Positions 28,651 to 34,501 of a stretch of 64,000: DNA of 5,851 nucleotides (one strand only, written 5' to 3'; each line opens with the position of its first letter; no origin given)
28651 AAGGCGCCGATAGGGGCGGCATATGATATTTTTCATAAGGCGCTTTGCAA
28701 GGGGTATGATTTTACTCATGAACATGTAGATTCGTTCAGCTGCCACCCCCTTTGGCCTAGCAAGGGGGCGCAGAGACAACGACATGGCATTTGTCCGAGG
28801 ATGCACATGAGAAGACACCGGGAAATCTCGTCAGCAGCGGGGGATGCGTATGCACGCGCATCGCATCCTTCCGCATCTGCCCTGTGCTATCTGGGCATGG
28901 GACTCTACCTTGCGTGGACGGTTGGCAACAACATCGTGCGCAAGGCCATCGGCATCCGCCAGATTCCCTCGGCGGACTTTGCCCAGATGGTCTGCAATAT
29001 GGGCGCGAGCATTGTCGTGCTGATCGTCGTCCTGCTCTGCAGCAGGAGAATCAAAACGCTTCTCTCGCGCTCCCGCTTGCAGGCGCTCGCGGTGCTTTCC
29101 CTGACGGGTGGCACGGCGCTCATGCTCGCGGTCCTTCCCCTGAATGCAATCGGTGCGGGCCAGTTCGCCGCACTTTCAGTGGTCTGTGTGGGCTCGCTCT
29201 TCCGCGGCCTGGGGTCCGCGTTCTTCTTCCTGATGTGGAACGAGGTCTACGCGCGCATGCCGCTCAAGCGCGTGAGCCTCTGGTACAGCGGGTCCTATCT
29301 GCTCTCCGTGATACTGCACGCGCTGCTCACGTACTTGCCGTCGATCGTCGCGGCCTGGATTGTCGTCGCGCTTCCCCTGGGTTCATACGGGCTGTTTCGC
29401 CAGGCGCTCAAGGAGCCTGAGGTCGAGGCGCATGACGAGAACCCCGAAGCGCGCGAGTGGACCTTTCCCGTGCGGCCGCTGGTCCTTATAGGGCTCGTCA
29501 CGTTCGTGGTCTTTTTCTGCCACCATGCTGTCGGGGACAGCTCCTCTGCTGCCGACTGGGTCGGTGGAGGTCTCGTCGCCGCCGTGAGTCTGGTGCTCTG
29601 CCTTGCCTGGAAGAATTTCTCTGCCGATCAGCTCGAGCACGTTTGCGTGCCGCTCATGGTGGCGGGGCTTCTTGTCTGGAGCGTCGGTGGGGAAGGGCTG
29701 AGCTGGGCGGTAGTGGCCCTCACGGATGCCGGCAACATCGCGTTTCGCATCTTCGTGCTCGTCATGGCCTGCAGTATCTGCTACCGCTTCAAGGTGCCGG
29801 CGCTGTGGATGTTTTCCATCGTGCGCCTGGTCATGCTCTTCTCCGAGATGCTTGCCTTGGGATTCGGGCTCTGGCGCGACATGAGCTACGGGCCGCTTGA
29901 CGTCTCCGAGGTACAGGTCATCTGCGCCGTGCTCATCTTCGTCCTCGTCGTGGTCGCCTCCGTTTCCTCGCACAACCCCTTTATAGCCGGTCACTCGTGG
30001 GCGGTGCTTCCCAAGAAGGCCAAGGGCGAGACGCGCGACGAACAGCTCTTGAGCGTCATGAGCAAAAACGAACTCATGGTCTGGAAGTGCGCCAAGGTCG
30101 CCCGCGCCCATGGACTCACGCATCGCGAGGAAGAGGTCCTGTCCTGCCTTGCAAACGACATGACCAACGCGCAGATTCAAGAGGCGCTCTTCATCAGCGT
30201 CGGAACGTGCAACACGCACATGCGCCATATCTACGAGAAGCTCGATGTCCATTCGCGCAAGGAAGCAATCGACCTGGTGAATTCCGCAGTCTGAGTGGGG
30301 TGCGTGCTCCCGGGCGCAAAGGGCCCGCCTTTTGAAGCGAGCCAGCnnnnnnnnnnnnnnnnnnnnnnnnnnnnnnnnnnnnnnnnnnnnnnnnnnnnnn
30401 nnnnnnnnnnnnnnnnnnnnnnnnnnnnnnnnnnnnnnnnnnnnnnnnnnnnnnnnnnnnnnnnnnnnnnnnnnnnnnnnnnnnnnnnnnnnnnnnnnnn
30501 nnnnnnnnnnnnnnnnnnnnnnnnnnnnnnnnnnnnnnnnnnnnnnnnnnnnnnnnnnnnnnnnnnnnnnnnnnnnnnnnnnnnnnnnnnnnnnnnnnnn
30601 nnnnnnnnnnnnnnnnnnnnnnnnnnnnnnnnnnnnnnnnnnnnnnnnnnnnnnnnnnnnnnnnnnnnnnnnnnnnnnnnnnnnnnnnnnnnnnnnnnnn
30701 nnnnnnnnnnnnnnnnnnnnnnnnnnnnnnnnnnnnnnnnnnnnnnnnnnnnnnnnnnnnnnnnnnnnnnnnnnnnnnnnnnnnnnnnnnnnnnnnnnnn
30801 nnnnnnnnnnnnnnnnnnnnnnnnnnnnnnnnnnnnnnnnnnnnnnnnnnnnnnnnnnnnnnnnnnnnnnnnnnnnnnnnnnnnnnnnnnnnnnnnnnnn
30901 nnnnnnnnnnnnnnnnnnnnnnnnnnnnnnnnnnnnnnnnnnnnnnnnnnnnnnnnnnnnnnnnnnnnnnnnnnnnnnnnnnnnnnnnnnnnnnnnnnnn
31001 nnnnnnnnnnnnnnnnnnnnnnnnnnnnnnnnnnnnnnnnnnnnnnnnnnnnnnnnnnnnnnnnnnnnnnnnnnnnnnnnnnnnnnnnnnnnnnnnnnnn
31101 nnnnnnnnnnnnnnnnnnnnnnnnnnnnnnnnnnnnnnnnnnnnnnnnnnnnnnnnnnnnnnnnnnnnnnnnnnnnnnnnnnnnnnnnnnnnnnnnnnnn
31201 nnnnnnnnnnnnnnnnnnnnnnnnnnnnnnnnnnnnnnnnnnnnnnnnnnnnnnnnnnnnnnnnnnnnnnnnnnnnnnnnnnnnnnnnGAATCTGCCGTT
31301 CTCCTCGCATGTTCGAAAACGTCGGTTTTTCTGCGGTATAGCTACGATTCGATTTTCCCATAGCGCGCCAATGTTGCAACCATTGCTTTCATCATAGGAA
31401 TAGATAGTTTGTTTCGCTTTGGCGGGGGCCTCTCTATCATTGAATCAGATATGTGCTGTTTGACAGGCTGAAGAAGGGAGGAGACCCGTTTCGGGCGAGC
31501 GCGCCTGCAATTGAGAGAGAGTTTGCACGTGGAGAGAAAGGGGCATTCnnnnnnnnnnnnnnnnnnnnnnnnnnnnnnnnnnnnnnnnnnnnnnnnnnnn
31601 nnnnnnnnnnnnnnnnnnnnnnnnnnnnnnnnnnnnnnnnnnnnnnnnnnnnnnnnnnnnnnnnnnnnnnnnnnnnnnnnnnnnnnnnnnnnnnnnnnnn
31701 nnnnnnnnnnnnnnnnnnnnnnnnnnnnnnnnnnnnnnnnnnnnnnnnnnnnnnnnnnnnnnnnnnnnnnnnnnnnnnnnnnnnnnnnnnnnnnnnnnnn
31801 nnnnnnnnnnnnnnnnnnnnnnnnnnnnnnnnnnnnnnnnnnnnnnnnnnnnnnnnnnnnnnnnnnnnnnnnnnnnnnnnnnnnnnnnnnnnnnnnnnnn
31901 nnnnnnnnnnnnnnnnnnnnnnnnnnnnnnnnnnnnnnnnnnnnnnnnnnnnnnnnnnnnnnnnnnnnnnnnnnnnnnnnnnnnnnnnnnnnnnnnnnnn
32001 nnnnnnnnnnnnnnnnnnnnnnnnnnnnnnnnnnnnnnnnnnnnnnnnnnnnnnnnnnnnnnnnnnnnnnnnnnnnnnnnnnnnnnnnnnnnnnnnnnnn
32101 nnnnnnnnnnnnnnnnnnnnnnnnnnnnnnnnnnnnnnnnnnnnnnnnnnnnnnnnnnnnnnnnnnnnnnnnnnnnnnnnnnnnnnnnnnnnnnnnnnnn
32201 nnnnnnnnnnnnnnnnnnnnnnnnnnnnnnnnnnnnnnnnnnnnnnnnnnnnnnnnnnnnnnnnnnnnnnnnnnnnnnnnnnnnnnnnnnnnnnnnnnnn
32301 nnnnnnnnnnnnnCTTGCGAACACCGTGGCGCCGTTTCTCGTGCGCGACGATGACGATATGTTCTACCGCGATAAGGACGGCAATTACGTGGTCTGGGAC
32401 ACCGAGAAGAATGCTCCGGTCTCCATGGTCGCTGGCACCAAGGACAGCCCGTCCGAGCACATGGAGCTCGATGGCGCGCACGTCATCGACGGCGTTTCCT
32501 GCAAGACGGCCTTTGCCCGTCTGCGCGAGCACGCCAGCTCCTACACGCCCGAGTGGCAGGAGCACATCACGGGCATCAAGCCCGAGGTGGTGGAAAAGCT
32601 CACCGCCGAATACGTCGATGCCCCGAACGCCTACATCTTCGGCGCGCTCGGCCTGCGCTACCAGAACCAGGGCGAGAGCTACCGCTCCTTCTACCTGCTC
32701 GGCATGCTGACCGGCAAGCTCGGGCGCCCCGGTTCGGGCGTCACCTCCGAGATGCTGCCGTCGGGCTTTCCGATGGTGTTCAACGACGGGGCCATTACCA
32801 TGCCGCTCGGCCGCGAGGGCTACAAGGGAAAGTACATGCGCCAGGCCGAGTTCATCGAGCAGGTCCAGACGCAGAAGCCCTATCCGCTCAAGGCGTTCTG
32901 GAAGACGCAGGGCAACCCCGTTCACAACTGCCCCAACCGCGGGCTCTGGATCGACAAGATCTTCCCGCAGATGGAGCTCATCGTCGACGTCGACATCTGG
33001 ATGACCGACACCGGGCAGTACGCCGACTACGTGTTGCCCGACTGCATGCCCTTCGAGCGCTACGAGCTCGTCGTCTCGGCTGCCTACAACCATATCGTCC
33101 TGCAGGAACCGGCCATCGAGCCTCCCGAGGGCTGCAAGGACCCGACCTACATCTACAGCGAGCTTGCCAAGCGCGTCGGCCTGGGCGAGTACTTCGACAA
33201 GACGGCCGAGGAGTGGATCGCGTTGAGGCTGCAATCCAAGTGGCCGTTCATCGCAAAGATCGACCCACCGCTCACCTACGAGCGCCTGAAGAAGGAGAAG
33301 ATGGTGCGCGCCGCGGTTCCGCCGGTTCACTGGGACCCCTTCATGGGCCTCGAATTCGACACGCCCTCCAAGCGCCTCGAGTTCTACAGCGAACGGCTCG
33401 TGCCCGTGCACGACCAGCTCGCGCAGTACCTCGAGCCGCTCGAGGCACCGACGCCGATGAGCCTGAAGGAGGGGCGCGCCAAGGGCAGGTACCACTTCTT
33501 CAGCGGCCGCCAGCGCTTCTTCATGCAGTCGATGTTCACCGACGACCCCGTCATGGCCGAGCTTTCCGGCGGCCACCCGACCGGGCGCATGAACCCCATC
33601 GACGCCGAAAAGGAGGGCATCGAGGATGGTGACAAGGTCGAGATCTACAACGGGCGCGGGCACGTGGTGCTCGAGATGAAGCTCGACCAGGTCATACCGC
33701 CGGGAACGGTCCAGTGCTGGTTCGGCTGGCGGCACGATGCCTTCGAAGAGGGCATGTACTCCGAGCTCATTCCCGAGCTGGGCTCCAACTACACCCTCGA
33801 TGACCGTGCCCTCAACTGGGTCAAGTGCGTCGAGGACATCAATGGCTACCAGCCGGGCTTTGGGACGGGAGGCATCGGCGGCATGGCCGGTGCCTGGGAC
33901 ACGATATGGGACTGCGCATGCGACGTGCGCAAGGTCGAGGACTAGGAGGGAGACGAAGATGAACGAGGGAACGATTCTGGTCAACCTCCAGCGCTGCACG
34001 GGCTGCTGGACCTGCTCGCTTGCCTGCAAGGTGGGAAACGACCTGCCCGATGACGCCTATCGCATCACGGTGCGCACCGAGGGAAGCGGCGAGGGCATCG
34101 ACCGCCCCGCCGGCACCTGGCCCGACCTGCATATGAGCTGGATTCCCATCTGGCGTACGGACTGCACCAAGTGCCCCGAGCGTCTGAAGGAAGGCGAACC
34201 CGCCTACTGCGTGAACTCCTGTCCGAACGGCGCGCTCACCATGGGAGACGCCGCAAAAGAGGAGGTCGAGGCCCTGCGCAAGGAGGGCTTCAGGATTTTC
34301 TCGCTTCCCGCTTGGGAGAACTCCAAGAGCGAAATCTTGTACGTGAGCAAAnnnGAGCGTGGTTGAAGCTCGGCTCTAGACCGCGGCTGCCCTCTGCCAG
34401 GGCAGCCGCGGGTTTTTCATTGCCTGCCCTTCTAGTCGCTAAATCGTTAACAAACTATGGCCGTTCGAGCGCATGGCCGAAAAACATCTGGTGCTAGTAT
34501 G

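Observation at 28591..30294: Polytopic-membrane LuxR regulator divergent from the propeller operon, with repeated TATGAT-N-TCAT motifs between them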

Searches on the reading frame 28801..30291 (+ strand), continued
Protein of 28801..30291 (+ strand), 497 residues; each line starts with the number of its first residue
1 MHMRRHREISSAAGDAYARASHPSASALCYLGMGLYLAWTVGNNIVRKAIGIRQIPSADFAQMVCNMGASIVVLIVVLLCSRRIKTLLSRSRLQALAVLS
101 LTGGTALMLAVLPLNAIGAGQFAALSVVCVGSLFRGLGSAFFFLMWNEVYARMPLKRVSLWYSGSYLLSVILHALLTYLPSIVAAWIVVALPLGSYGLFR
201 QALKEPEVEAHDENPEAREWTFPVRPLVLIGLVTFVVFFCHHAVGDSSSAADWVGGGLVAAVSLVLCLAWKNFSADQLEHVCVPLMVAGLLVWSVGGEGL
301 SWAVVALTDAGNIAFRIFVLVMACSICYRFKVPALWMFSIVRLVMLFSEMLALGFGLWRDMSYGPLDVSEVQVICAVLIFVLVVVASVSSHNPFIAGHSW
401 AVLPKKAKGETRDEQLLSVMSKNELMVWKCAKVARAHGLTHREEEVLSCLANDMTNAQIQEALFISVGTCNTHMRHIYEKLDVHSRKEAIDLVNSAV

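Call 51: find_homologous_proteins(query=A4, max_evalue=0.000001)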
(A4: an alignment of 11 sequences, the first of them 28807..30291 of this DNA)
Query A4 (11 sequences) (495 aa, profile of the alignment): 44 proteins with E <= 0.000001 among 8000 candidates.
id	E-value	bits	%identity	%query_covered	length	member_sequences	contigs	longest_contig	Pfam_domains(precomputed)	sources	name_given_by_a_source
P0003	1.2e-210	718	42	94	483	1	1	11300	PF00196.26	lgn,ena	-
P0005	3.9e-209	713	42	94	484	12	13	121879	PF00196.26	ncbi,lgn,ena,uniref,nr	ncbi:helix-turn-helix transcriptional regulator [Gordonibacter massiliensis (ex Traore et al. 2017)]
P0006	1.2e-198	679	39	95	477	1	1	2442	PF00196.26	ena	-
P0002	2.8e-198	678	43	95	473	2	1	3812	PF00196.26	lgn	-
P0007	1.1e-187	643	41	94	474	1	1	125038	PF00196.26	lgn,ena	-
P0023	8.6e-187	640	40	93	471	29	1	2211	PF00196.26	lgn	-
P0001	8.6e-185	633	100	94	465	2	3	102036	PF00196.26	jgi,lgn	jgi:DNA-binding CsgD family transcriptional regulator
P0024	1.5e-173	596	40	97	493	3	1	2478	PF00196.26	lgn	-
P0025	1.5e-173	596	40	97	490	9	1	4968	PF00196.26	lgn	-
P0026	2.3e-173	595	42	96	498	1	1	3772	PF00196.26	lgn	-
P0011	4.8e-170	584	28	94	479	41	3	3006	PF00196.26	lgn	-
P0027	6.9e-159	548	30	94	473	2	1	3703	PF00196.26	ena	-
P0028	2.2e-154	533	30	93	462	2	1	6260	PF00196.26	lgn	-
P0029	1.3e-145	504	38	95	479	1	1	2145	PF00196.26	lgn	-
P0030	4.0e-145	502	29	94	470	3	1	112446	PF00196.26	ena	-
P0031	1.1e-144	501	35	95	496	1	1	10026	PF00196.26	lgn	-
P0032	6.7e-129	449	29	94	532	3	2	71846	PF00196.26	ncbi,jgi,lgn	ncbi:MAG: helix-turn-helix transcriptional regulator [Coriobacteriales bacterium]|jgi:DNA-binding Cs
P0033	5.4e-128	446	27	99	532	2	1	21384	PF00196.26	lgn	-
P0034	9.9e-125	435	30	94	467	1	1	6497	PF00196.26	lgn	-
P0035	8.8e-123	429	32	78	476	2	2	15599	PF00196.26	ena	-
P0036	7.5e-109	383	28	99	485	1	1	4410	PF00196.26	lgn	-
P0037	1.6e-108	381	27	94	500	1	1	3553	PF00196.26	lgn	-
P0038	5.2e-106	373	27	94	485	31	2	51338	PF00196.26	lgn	-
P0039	7.0e-105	369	29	94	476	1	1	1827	PF00196.26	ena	-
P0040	3.6e-102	361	35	61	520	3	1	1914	PF00196.26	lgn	-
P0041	3.4e-101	357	28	94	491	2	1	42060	PF00196.26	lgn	-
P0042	1.2e-97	346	27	93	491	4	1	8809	PF00196.26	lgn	-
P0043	1.6e-97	345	30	71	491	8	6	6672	PF00196.26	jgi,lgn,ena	jgi:DNA-binding CsgD family transcriptional regulator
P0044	6.5e-95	337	26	93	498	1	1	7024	PF00196.26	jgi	jgi:DNA-binding CsgD family transcriptional regulator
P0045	1.3e-94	336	24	72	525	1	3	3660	PF00196.26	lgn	-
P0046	1.1e-82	296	51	14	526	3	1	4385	PF00196.26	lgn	-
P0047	6.4e-68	248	27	96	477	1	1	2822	PF00196.26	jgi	-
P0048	6.5e-67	244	27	96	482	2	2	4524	PF00196.26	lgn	-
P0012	1.1e-45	174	27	71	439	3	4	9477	PF00196.26,PF04545.23,PF08281.19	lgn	-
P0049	3.5e-36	143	48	13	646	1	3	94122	PF00196.26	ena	-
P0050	3.5e-14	70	63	11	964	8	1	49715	PF17874.8,PF00515.35,PF00196.26,PF13424.13,PF13191.13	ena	-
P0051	2.9e-12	64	52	11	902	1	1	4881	PF07721.21,PF25873.1,PF17874.8,PF00515.35,PF00196.26,PF13424.13,PF13432.13,PF13181.13,PF07719.24,PF13191.13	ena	-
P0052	3.7e-11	60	40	16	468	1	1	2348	PF00196.26,PF08281.19,PF00072.31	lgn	-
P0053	6.3e-10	56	50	10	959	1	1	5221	PF00196.26,PF13401.13,PF13191.13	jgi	jgi:DNA-binding NarL/FixJ family response regulator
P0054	8.6e-10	56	35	20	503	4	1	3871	PF17874.8,PF00196.26,PF13424.13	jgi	jgi:LuxR family maltose regulon positive regulatory protein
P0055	6.8e-9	53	48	11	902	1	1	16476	PF10345.16,PF25873.1,PF17874.8,PF00196.26,PF13424.13,PF07719.24,PF13191.13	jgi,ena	-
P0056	5.8e-8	50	-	-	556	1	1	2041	PF00196.26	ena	-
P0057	2.3e-7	48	42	11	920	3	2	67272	PF17874.8,PF00196.26,PF13424.13,PF07719.24,PF13191.13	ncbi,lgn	ncbi:MAG: AAA family ATPase [Acidimicrobiales bacterium]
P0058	2.5e-7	48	42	11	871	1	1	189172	PF25873.1,PF17874.8,PF00196.26,PF13424.13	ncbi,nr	ncbi:MAG: LuxR family transcriptional regulator [Ardenticatenaceae bacterium]|nr:LuxR family transcr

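Call 53: find_encoding_contigs(protein=P0031, flank=5000, max_places=1)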
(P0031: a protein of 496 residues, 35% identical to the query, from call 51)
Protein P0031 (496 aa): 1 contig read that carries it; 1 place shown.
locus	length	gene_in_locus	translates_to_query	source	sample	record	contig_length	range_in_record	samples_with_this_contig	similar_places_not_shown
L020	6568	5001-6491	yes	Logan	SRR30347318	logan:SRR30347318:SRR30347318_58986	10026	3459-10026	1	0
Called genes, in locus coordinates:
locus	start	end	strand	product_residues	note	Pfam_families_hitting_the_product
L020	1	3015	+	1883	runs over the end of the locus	PF00580:UvrD-helicase (faint), PF13086:AAA_11, PF13245:AAA_19 (weak), PF13604:AAA_30 (weak), PF13086:AAA_11, PF13087:AAA_12, PF04480:DUF559, PF18741:MTES_1575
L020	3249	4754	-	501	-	-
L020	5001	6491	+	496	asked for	PF00196:GerE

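Call 54: find_encoding_contigs(protein=P0025, flank=5000, max_places=1)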
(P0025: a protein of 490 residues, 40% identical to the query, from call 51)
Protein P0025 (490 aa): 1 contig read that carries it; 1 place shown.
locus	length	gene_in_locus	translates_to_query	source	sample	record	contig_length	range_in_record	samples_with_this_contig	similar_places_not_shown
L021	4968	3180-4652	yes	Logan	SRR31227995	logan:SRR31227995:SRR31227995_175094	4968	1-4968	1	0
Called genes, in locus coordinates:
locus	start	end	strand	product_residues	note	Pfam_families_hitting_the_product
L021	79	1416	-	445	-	PF10282:Lactonase, PF22494:choice_anch_I (faint)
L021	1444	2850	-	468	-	PF10282:Lactonase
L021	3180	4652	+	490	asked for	PF00196:GerE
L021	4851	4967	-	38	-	?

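Call 66: predict_structure(alignment_id=A5)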
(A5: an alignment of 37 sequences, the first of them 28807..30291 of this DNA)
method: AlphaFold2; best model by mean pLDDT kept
length: 495 residues; sequences in the alignment: 37
mean_pLDDT: 90.7   pTM: 0.88
mean pLDDT of the five models: 90.7, 89.3, 88.9, 88.9, 88.7
residues with pLDDT >= 90: 381; 70-90: 76; 50-70: 29; < 50: 9
segments of 3 or more residues with pLDDT < 50: 1-6
pLDDT, mean of each block of 10 residues (from residue 1): 46 55 85 96 93 91 97 96 94 97 97 94 97 98 96 93 97 95 98 97 78 77 94 94 74 95 93 90 96 92 95 96 92 96 97 91 92 96 88 65 87 85 90 95 96 96 97 98 97 87
secondary structure, 60 per line:
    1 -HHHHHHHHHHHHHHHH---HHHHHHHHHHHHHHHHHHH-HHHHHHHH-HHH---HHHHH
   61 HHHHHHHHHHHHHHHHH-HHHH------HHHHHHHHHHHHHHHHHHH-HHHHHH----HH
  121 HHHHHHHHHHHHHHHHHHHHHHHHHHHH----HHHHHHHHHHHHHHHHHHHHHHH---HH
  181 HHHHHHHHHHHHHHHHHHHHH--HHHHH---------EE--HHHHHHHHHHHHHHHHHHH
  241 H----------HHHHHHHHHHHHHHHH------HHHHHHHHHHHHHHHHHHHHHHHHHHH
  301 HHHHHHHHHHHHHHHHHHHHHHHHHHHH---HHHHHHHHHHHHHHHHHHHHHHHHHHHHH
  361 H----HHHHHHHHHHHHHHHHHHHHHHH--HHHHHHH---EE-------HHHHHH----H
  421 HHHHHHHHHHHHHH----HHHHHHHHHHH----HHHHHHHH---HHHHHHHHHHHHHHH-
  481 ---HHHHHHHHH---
elements in order: H2-17 H21-39 H41-48 H56-77 H79-82 H89-107 H109-114 H119-148 H153-175 H179-201 H204-208 H222-241 H252-267 H274-328 H332-361 H366-388 H391-397 H410-415 H420-434 H439-449 H454-461 H465-479 H484-492

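Call 68: fold_search(model_id=the predicted structure, library=pdb)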
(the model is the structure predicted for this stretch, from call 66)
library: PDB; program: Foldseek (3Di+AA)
matches with E <= 10: 647; with E <= 0.001: 97
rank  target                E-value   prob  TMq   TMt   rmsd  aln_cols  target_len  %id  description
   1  9ayb                  1.0e-05  1.00  0.52  0.59   5.6       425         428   13  Structure of Apo Sialin S61A mutant (released 2024-05-29)
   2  9b3k_Z                3.9e-05  1.00  0.50  0.64   5.9       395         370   11  NorA in complex with Fab36 (NorA-BRIL fusion) (released 2024-12-11)
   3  8wvg_A                4.9e-05  1.00  0.50  0.60   6.8       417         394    9  Human VMAT2 in complex with tetrabenazine (released 2024-09-25)
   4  8u3f                  5.3e-05  1.00  0.49  0.55   6.9       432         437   13  Structure of Apo Sialin R168K mutant (released 2024-05-29)
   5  8tth_A                7.3e-05  1.00  0.47  0.59   7.2       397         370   10  NorA single mutant - D307N at pH 7.5 (released 2024-05-29)
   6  5c65_B                7.6e-05  1.00  0.46  0.49   8.0       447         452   11  Structure of the human glucose transporter GLUT3 / SLC2A3 (released 2015-07-08)
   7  8sbe                  9.0e-05  1.00  0.48  0.54   6.7       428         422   13  Structure of the rat vesicular glutamate transporter 2 determined by single-particle Cryo-EM (released 2023-05-03)
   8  7sps_A                9.3e-05  1.00  0.47  0.49   7.2       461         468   10  Crystal structure of human glucose transporter GLUT3 bound with exofacial inhibitor SA47 (released 2022-05-18)
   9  9xca_B                1.1e-04  1.00  0.43  0.51   7.8       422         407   18  CryoEM structure of the G6PT dimer (released 2026-03-18)
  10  9lnb_A                1.2e-04  1.00  0.43  0.50   7.7       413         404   16  Cryo-EM structure of lumen facing G6PT1 in the apo state (released 2025-12-31)
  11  9j2n                  1.2e-04  1.00  0.48  0.50   7.1       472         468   12  Cryo-EM structure of the human glucose transporter, GLUT7 in outward-facing open conformation (released 2024-09-25)
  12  8hpj_A                1.3e-04  1.00  0.49  0.58   6.9       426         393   11  Crystal structure of the bacterial oxalate transporter OxlT in a ligand-free outward-facing form (released 2023-02-15)
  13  7bc6_A                1.5e-04  1.00  0.47  0.53   7.4       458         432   12  Cryo-EM structure of the outward open proton coupled folate transporter at pH 7.5 (released 2021-05-12)
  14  8ubx                  1.6e-04  1.00  0.49  0.56   6.3       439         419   14  Ethanolamine-bound FLVCR1 (released 2024-03-27)
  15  9kv0                  1.6e-04  1.00  0.46  0.54   6.8       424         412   16  Cryo-EM structure of human G6PT in complex with chlorogenic acid (released 2025-11-12)
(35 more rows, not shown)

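Call 76: search_protein_families(library=pfam, proteins=[L020:3252-4754:-], max_evalue=0.1)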
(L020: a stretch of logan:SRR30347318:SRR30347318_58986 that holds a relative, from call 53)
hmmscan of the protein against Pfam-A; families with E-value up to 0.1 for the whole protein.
L020:3252-4754:- (501 aa): 0 families

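Call 77: search_solved_structures(query=L020:3252-4754:-, max_evalue=1)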
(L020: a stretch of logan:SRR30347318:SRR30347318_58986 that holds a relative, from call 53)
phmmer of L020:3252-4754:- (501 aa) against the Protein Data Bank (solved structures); distinct sequences matched with E-value up to 1: 4.
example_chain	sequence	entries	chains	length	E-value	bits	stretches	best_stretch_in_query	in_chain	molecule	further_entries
6nd4_Q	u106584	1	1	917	0.82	11.4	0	27-136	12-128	Utp12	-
5wyj_BB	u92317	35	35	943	0.83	11.4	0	27-136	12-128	U3 small nucleolar RNA-associated protein 12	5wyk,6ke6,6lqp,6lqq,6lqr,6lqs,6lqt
5wlc_LQ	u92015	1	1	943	0.85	11.3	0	27-136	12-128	Utp12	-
7suk_LQ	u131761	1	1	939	0.96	11.2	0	27-136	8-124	U3 small nucleolar RNA-associated protein 12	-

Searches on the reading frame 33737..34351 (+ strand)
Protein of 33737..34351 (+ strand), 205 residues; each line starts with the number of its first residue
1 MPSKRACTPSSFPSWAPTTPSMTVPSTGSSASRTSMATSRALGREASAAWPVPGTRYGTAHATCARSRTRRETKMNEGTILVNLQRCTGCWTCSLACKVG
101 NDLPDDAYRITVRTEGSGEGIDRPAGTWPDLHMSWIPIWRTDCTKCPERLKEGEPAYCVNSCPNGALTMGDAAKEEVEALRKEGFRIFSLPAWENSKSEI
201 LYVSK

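Call 76: search_protein_families(library=pfam, proteins=[window:33737-34351:+], max_evalue=0.1)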
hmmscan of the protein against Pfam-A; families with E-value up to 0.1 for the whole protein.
window:33737-34351:+ (205 aa): 8 families
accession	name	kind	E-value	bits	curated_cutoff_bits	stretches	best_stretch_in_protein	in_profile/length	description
PF12838.12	Fer4_7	-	1.1e-05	26.2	27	2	70-100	18-51/52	4Fe-4S dicluster domain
PF13187.11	Fer4_9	-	1.2e-05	25.6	27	1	86-166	1-51/52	4Fe-4S dicluster domain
PF00037.32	Fer4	-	0.00019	21.5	21.1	1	82-100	3-21/24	4Fe-4S binding domain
PF13247.11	Fer4_11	-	0.0014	19.3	26.2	1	142-171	70-99/100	4Fe-4S dicluster domain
PF12797.12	Fer4_2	-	0.018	15.4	24.5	1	80-98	3-21/22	4Fe-4S binding domain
PF13237.11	Fer4_10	-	0.021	15.2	25.5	1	75-97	30-52/53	4Fe-4S dicluster domain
PF12837.12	Fer4_6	-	0.092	13.2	25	0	80-100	2-22/24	4Fe-4S binding domain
PF13484.11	Fer4_16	-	0.095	13.9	30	0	157-172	7-21/66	4Fe-4S double cluster binding domain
